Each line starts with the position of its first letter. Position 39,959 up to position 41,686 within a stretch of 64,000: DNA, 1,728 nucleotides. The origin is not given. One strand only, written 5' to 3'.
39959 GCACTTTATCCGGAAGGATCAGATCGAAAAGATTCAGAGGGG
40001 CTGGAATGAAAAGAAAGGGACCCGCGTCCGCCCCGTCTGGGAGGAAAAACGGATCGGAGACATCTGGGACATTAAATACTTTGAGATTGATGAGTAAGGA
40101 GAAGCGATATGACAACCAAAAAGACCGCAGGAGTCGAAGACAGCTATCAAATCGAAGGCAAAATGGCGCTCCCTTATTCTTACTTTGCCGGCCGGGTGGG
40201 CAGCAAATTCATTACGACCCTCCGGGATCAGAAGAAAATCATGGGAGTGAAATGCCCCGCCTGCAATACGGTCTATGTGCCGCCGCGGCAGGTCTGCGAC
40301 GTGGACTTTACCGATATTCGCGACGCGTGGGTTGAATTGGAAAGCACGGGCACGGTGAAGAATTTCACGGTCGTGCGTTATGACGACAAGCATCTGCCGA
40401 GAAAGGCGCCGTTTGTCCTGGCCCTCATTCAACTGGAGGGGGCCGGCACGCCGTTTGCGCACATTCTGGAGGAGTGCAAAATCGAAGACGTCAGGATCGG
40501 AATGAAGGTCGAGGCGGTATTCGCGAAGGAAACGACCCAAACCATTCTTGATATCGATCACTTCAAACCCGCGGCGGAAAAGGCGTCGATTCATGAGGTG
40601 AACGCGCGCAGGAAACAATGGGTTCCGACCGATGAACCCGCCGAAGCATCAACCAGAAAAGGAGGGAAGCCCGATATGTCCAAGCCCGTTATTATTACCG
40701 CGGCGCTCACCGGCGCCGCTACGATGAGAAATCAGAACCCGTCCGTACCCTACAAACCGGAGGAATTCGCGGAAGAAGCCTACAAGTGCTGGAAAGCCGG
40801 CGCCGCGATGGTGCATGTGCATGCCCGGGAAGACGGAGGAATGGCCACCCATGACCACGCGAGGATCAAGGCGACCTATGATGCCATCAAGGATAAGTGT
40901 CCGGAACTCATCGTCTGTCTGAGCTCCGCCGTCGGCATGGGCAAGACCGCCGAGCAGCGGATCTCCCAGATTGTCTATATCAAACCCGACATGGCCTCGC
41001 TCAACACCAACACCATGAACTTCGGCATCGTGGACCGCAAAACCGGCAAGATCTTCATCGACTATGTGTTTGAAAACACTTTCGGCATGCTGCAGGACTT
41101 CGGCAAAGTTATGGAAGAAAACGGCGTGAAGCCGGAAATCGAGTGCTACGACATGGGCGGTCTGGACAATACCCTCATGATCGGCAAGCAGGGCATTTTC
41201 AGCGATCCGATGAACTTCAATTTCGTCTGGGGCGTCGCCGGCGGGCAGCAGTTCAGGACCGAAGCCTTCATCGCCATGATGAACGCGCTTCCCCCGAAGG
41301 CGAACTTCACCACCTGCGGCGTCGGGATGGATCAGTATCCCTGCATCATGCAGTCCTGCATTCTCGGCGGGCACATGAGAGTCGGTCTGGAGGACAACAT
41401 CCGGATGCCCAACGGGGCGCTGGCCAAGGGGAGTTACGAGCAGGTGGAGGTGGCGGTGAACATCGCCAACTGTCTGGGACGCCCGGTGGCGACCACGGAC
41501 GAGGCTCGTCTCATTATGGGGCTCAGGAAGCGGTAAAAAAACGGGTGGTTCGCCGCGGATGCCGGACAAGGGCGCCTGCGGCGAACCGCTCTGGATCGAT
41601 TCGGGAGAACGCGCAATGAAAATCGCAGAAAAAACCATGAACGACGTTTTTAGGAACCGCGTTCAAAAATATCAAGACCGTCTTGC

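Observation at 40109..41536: DUF35-BKACE fusion with a relic or functional internal SD-ATG at the domain junction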

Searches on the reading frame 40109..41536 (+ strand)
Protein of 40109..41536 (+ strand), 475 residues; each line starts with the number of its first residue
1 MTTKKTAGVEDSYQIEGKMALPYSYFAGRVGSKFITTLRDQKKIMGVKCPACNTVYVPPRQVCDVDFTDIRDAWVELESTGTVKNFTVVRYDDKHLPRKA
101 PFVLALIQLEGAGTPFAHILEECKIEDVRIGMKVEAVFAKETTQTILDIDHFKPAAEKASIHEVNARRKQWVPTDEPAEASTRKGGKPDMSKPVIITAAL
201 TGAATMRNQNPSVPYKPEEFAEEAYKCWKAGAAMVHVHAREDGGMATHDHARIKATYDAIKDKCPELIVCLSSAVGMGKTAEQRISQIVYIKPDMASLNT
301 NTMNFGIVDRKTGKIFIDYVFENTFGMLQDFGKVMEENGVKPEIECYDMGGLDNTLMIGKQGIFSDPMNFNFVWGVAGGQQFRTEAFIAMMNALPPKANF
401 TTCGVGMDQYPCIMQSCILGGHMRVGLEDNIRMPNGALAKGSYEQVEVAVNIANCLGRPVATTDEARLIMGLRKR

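Call 5: search_protein_families(library=pfam, proteins=[window:40109-41536:+], max_evalue=0.001)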
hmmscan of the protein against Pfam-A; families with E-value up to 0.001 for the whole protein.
window:40109-41536:+ (475 aa): 3 families
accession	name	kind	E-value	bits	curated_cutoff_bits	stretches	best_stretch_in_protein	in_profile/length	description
PF05853.18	BKACE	-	7.3e-91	304.7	24.8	1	193-472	1-274/274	beta-keto acid cleavage enzyme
PF01796.24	OB_ChsH2_C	-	5e-13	49.2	27.1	1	74-138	1-64/65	ChsH2, C-terminal OB-fold domain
PF12172.15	zf-ChsH2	-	2.4e-05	24.5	23.2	1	40-63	5-28/37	ChsH2, rubredoxin-like zinc ribbon domain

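Call 6: find_homologous_proteins(query=window:40109-41533:+, max_evalue=1e-10)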
Query window:40109-41533:+ (475 aa): 4212 proteins with E <= 1e-10 among 8000 candidates; the best 120 are listed.
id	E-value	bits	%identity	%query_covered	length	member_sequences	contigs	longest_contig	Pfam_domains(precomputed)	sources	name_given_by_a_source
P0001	0.0e+0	1033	92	100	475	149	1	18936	PF01796.24,PF05853.19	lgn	-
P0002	1.3e-295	999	89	100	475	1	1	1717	PF01796.24,PF05853.19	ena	-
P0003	5.1e-294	993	89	100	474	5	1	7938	PF01796.24,PF05853.19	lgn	-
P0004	1.5e-291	985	88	100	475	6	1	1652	PF01796.24,PF05853.19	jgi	jgi:3-keto-5-aminohexanoate cleavage enzyme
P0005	3.2e-291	984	88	100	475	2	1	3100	PF01796.24,PF05853.19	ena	-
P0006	3.5e-290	981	88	100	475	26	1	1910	PF01796.24,PF05853.19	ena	-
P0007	4.9e-288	974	86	100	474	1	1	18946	PF01796.24,PF05853.19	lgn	-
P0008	1.3e-284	962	87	100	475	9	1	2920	PF01796.24,PF05853.19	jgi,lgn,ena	jgi:3-keto-5-aminohexanoate cleavage enzyme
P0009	1.6e-284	962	86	100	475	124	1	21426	PF01796.24,PF05853.19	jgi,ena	jgi:3-keto-5-aminohexanoate cleavage enzyme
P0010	1.7e-284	962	87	100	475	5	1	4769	PF01796.24,PF05853.19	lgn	-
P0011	2.5e-281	951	86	100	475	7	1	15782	PF01796.24,PF05853.19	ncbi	-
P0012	1.1e-280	949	85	100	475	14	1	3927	PF01796.24,PF05853.19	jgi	jgi:3-keto-5-aminohexanoate cleavage enzyme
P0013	6.2e-280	947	85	100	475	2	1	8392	PF01796.24,PF05853.19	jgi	jgi:3-keto-5-aminohexanoate cleavage enzyme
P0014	2.9e-279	945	85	100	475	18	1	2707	PF01796.24,PF05853.19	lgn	-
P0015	1.2e-278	943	84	100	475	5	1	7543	PF01796.24,PF05853.19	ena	-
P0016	3.0e-277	938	83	100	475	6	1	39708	PF12172.15,PF01796.24,PF05853.19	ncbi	ncbi:MAG: 3-keto-5-aminohexanoate cleavage protein [Syntrophales bacterium]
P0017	6.4e-277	937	84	100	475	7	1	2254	PF01796.24,PF05853.19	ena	-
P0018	1.2e-276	936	84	100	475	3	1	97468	PF01796.24,PF05853.19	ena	-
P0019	4.8e-274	927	84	100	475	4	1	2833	PF01796.24,PF05853.19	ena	-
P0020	9.3e-272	920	83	100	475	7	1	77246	PF01796.24,PF05853.19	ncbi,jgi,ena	-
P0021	3.0e-271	918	82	100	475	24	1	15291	PF01796.24,PF05853.19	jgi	jgi:3-keto-5-aminohexanoate cleavage enzyme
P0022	1.0e-270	916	83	100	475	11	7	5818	PF01796.24,PF05853.19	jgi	jgi:3-keto-5-aminohexanoate cleavage enzyme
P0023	3.7e-270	915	82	100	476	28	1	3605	PF01796.24,PF05853.19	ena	-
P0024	9.3e-270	913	82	100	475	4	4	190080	PF01796.24,PF05853.19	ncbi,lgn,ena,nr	ncbi:MAG: hypothetical protein CVU54_09420 [Deltaproteobacteria bacterium HGW-Deltaproteobacteria-12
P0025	5.4e-268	907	82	100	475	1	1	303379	PF01796.24,PF05853.19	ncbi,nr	ncbi:MAG: 3-keto-5-aminohexanoate cleavage protein [Spirochaetes bacterium]|nr:3-keto-5-aminohexanoa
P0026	1.8e-262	889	80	98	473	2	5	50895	PF01796.24,PF05853.19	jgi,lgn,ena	jgi:3-keto-5-aminohexanoate cleavage enzyme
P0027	2.2e-261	886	80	100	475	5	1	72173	PF01796.24,PF05853.19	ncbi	-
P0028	6.2e-257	871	79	100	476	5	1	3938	PF01796.24,PF05853.19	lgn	-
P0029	2.0e-254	863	78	98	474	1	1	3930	PF01796.24,PF05853.19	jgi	jgi:3-keto-5-aminohexanoate cleavage enzyme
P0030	2.9e-254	862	81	100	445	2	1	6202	PF05853.19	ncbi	-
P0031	1.3e-253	860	78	98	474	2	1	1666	PF12172.15,PF01796.24,PF05853.19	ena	-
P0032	2.1e-253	859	78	97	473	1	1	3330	PF12172.15,PF01796.24,PF05853.19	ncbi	-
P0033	2.7e-253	859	78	97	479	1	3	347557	PF01796.24,PF05853.19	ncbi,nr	ncbi:MAG: 3-keto-5-aminohexanoate cleavage protein [Spirochaetes bacterium]|nr:3-keto-5-aminohexanoa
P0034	1.1e-252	857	80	98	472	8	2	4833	PF01796.24,PF05853.19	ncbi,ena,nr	ncbi:MAG: 3-keto-5-aminohexanoate cleavage protein [Spirochaetes bacterium]|nr:3-keto-5-aminohexanoa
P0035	1.6e-252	857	79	98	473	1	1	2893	PF01796.24,PF05853.19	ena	-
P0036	4.8e-250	848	78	98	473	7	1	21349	PF01796.24,PF05853.19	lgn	-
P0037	3.3e-248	842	76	100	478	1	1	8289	PF01796.24,PF05853.19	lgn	-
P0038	1.3e-247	840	78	98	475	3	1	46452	PF01796.24,PF05853.19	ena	-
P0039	5.7e-247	838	76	98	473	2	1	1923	PF01796.24,PF05853.19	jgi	jgi:3-keto-5-aminohexanoate cleavage enzyme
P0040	7.7e-247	838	76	98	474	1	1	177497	PF01796.24,PF05853.19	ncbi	-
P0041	2.1e-246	836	77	98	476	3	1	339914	PF01796.24,PF05853.19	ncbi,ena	-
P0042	2.8e-243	826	76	98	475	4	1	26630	PF01796.24,PF05853.19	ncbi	-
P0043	3.6e-241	819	75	98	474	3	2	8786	PF01796.24,PF05853.19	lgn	-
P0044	3.2e-240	816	75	98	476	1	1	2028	PF12172.15,PF01796.24,PF05853.19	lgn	-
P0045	1.4e-238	810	74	98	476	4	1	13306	PF12172.15,PF01796.24,PF05853.19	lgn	-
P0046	5.0e-238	809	74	100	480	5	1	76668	PF12172.15,PF01796.24,PF05853.19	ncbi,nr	ncbi:MAG: hypothetical protein EPN93_16180 [Spirochaetes bacterium]|nr:MAG: hypothetical protein EPN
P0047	4.9e-237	805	75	99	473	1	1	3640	PF01796.24,PF05853.19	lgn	-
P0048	1.1e-236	804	74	98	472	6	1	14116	PF01796.24,PF05853.19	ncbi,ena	-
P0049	5.0e-235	799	76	98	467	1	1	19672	PF01796.24,PF05853.19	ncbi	-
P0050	3.9e-233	793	74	98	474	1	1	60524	PF01796.24,PF05853.19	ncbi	-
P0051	8.7e-231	785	73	98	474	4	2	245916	PF01796.24,PF05853.19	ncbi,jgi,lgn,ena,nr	ncbi:MAG: hypothetical protein CVV44_16425 [Spirochaetae bacterium HGW-Spirochaetae-1]|jgi:3-keto-5-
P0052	3.0e-230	783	74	98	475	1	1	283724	PF01796.24,PF05853.19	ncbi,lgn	-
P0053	1.7e-228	777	72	99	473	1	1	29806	PF01796.24,PF05853.19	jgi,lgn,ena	-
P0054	4.7e-228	776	73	98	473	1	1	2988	PF12172.15,PF01796.24,PF05853.19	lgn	-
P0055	7.4e-227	772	72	99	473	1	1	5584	PF01796.24,PF05853.19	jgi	-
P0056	2.6e-226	770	72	98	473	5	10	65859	PF12172.15,PF01796.24,PF05853.19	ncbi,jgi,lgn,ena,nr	ncbi:MAG TPA: 3-keto-5-aminohexanoate cleavage protein [Deltaproteobacteria bacterium]|nr:3-keto-5-a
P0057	6.4e-226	769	72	98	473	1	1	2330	PF01796.24,PF05853.19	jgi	jgi:3-keto-5-aminohexanoate cleavage enzyme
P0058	4.5e-225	766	73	98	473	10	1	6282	PF12172.15,PF01796.24,PF05853.19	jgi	jgi:3-keto-5-aminohexanoate cleavage enzyme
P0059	5.4e-225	766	83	84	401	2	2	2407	PF01796.24,PF05853.19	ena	-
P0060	7.3e-224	762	71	98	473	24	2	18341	PF12172.15,PF01796.24,PF05853.19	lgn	-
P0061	1.3e-223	761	70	98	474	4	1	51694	PF01796.24,PF05853.19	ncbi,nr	ncbi:MAG: hypothetical protein EPN93_00915 [Spirochaetes bacterium]|nr:MAG: hypothetical protein EPN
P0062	1.3e-223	761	92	75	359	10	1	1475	PF05853.19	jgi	-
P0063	4.9e-223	759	70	100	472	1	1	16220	PF01796.24,PF05853.19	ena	-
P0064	1.1e-222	758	71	99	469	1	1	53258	PF12172.15,PF01796.24,PF05853.19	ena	-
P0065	2.3e-222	757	72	98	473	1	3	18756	PF12172.15,PF01796.24,PF05853.19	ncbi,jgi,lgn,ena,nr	ncbi:MAG TPA: hypothetical protein ENN34_01165 [Deltaproteobacteria bacterium]|nr:hypothetical prote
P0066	3.9e-222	756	71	98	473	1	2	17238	PF12172.15,PF01796.24,PF05853.19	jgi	jgi:3-keto-5-aminohexanoate cleavage enzyme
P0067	5.7e-220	749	71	98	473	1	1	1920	PF12172.15,PF01796.24,PF05853.19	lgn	-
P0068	1.0e-218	745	70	98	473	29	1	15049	PF12172.15,PF01796.24,PF05853.19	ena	-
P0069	1.9e-218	744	69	99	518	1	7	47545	PF01796.24,PF05853.19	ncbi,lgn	-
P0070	1.5e-215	735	69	98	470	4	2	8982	PF01796.24,PF05853.19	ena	-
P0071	9.1e-215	732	72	94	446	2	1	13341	PF12172.15,PF01796.24,PF05853.19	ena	-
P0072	2.2e-214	731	69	98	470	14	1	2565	PF01796.24,PF05853.19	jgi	-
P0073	2.3e-214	731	69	98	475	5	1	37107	PF01796.24,PF05853.19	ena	-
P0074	1.0e-213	729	68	98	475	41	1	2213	PF01796.24,PF05853.19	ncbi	-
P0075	3.2e-213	727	68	98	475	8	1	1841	PF01796.24,PF05853.19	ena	-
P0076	5.3e-213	726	68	98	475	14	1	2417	PF01796.24,PF05853.19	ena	-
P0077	3.9e-211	720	81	80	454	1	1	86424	PF01796.24,PF05853.19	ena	-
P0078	7.5e-211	719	67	99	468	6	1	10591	PF01796.24,PF05853.19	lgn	-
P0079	3.5e-210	717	69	98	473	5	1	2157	PF12172.15,PF01796.24,PF05853.19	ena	-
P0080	7.3e-210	716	70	93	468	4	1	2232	PF01796.24,PF05853.19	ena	-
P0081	1.0e-207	709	77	84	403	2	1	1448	PF01796.24,PF05853.19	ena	-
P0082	1.3e-207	708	67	99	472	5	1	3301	PF12172.15,PF01796.24,PF05853.19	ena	-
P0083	1.4e-207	708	67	97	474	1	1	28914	PF12172.15,PF01796.24,PF05853.19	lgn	-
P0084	1.9e-207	708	66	99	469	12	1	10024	PF12172.15,PF01796.24,PF05853.19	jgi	jgi:3-keto-5-aminohexanoate cleavage enzyme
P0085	4.2e-207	707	79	83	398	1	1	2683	PF01796.24,PF05853.19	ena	-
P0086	1.0e-205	702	67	98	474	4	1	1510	PF12172.15,PF01796.24,PF05853.19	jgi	jgi:3-keto-5-aminohexanoate cleavage enzyme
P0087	4.4e-201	687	72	88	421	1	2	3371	PF01796.24,PF05853.19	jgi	jgi:3-keto-5-aminohexanoate cleavage enzyme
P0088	3.6e-189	648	81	74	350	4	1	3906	PF01796.24,PF05853.19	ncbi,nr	ncbi:MAG TPA: 3-keto-5-aminohexanoate cleavage protein, partial [Spirochaetota bacterium]|nr:3-keto-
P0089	3.4e-176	605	92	60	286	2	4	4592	PF05853.19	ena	-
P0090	7.6e-173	594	90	60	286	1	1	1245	PF05853.19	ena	-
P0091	3.6e-171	588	89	60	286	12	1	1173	PF05853.19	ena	-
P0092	1.7e-169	583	88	60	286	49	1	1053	PF05853.19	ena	-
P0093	2.9e-161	556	84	60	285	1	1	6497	PF05853.19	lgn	-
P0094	5.4e-161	555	84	60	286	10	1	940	PF05853.19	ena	-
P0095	4.6e-159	548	82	60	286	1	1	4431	PF05853.19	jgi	jgi:3-keto-5-aminohexanoate cleavage enzyme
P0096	1.9e-149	517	80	60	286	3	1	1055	PF05853.19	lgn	-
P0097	2.6e-144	500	75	60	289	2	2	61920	PF05853.19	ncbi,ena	-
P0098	4.3e-143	496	77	60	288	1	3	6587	PF05853.19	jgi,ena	-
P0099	1.5e-142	494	77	60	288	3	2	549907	PF05853.19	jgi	-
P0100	1.9e-142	494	77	60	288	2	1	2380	PF05853.19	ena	-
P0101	2.9e-142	493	77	60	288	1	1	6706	PF05853.19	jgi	-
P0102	4.5e-142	492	75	60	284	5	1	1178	PF05853.19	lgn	-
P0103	5.0e-142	492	76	60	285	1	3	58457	PF05853.19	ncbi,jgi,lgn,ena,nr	ncbi:MAG: 3-keto-5-aminohexanoate cleavage protein [Proteobacteria bacterium]|nr:3-keto-5-aminohexan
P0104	6.0e-142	492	76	60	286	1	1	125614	PF05853.19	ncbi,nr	ncbi:MAG: 3-keto-5-aminohexanoate cleavage protein [Deltaproteobacteria bacterium]|nr:3-keto-5-amino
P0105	6.6e-142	492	76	60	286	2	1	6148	PF05853.19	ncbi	-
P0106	8.3e-142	491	76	60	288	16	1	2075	PF05853.19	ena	-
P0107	1.5e-141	491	76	60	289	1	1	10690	PF05853.19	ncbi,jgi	jgi:3-keto-5-aminohexanoate cleavage enzyme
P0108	1.5e-141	491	77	60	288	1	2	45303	PF05853.19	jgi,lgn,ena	-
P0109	1.9e-141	490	77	60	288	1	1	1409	PF05853.19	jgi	-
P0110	2.4e-141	490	76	60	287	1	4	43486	PF05853.19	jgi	jgi:3-keto-5-aminohexanoate cleavage enzyme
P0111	3.1e-141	490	76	60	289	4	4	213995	PF05853.19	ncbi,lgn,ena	-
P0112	7.2e-141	488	75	60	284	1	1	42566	PF05853.19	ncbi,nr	ncbi:MAG: 3-keto-5-aminohexanoate cleavage protein [Desulfobacterium sp.]|nr:3-keto-5-aminohexanoate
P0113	1.0e-140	488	76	60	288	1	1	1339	PF05853.19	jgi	-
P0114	2.4e-140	487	75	60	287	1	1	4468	PF05853.19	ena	-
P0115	2.8e-140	486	75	60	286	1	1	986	PF05853.19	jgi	jgi:3-keto-5-aminohexanoate cleavage enzyme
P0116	4.5e-140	486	74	60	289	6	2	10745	PF05853.19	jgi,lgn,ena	-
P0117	4.5e-140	486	75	60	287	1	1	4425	PF05853.19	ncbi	-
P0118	5.6e-140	485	75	60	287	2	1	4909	PF05853.19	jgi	jgi:3-keto-5-aminohexanoate cleavage enzyme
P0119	8.4e-140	485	75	60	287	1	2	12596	PF05853.19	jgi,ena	-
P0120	8.6e-140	485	75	60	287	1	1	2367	PF05853.19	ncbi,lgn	-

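Call 8: find_encoding_contigs(protein=P0099, flank=8000, max_places=3)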
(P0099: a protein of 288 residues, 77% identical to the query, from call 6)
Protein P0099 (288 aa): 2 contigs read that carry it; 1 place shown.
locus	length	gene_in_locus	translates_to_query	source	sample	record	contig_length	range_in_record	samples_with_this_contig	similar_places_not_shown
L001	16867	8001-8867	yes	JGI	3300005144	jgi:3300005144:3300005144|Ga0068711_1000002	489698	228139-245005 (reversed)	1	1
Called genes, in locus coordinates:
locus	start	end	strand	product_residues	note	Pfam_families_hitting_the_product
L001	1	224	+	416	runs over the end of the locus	PF13458:Peripla_BP_6, PF01094:ANF_receptor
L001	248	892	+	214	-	PF13512:TPR_18, PF07719:TPR_2 (faint), PF13525:YfiO, PF13174:TPR_6 (faint), PF13432:TPR_16 (weak)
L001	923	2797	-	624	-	PF00009:GTP_EFTU, PF01926:MMR_HSR1 (weak), PF03144:GTP_EFTU_D2, PF25461:Beta-barrel_SelB, PF09106:WHD_2nd_SelB, PF09107:WHD_3rd_SelB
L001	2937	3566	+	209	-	PF02517:Rce1-like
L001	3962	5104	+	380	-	PF22691:Thiolase_C_1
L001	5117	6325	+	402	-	PF22691:Thiolase_C_1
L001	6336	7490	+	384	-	PF14864:Alkyl_sulf_C (weak), PF02036:SCP2, PF12172:zf-ChsH2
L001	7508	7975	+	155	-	PF12172:zf-ChsH2 (weak), PF01796:OB_ChsH2_C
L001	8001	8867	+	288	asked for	PF05853:BKACE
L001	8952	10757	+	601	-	PF00501:AMP-binding, PF23562:AMP-binding_C_3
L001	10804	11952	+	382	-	PF02771:Acyl-CoA_dh_N, PF02770:Acyl-CoA_dh_M, PF00441:Acyl-CoA_dh_1, PF08028:Acyl-CoA_dh_2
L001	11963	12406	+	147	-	PF13452:FAS1_DH_region, PF22622:MFE-2_hydrat-2_N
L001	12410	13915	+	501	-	PF01266:DAO (faint), PF01593:Amino_oxidase, PF13450:NAD_binding_8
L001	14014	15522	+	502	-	PF07992:Pyr_redox_2 (faint), PF00890:FAD_binding_2 (faint), PF01266:DAO (faint), PF01593:Amino_oxidase, PF12831:FAD_oxidored (weak), PF13450:NAD_binding_8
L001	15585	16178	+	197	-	PF00440:TetR_N, PF16925:TetR_C_13 (faint), PF17935:TetR_C_27 (weak)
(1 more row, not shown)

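Call 9: find_encoding_contigs(protein=P0089, flank=5000, max_places=4)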
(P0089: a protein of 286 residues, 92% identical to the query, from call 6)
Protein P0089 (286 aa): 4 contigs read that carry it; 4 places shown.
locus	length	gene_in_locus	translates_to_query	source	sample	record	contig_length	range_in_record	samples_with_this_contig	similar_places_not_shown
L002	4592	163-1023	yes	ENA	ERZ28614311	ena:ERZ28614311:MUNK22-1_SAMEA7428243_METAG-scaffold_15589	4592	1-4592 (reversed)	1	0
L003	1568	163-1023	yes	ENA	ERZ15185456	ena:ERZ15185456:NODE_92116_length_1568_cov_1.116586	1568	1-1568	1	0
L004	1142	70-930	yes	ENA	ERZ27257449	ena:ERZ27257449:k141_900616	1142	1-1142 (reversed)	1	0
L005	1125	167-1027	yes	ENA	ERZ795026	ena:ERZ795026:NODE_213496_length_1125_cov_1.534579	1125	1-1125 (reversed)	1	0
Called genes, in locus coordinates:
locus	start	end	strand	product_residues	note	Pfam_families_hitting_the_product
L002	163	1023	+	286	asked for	PF05853:BKACE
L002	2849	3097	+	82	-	PF23562:AMP-binding_C_3 (weak)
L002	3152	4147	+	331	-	PF01144:CoA_trans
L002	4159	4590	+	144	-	?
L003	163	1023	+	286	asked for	PF05853:BKACE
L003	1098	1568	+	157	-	?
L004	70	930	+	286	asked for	PF05853:BKACE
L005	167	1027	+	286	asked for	PF05853:BKACE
